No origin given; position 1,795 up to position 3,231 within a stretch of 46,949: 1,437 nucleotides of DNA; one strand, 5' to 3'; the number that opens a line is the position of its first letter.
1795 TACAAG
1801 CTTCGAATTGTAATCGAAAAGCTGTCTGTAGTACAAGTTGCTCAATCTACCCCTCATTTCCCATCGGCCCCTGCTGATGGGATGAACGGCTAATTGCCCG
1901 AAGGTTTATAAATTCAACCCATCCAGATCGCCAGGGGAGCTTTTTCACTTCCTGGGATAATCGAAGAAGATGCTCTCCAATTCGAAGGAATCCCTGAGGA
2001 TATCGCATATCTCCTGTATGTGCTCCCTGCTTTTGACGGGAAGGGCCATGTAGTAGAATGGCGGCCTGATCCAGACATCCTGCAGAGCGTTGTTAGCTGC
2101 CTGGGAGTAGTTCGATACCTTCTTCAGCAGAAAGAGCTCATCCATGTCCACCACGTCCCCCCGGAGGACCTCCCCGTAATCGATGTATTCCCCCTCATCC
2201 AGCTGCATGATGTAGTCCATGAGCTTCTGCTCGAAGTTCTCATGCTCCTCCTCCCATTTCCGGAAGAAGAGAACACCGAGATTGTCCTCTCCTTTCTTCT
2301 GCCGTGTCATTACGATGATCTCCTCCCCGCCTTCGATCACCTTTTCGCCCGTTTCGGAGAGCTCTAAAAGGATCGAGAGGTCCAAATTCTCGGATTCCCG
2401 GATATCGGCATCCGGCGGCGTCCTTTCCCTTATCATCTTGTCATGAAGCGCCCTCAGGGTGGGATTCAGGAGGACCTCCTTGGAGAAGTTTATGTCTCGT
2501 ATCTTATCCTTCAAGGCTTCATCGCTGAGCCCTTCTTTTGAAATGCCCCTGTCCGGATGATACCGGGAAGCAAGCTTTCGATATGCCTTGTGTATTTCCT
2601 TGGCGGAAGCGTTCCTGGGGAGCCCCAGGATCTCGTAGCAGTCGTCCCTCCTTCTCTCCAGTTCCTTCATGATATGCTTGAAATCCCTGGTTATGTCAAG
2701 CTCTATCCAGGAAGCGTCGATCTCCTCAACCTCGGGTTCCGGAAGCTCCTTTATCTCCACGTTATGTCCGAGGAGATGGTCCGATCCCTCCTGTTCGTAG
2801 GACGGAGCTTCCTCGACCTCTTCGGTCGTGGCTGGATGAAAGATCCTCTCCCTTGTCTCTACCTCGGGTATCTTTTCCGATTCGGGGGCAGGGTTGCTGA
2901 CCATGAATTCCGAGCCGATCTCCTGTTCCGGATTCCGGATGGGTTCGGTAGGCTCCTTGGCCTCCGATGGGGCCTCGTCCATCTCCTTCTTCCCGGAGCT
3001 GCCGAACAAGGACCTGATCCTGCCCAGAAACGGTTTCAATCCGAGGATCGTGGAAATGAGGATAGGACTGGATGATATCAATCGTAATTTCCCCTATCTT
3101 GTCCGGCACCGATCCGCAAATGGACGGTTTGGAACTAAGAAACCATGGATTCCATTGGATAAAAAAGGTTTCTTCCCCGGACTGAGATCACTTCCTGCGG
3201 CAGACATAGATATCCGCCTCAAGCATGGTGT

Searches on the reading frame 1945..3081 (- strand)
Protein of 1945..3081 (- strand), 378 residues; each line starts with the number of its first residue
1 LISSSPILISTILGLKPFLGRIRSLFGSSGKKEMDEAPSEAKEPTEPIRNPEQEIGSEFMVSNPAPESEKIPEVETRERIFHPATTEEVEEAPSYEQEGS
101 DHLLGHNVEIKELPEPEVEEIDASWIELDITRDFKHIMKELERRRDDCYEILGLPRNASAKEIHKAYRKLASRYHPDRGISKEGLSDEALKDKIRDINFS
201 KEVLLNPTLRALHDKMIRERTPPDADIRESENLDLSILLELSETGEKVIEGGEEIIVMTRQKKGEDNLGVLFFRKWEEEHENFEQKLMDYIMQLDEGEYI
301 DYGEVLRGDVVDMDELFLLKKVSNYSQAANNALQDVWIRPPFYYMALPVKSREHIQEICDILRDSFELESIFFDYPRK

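Call 88: search_protein_families(library=pfam, proteins=[window:1945-3081:-], max_evalue=0.00001)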
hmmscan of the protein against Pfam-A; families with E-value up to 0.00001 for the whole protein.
window:1945-3081:- (378 aa): 1 family
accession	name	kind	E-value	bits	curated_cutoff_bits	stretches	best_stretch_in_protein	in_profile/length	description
PF00226.36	DnaJ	-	2.8e-15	56.6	27.8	1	147-214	1-63/63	DnaJ domain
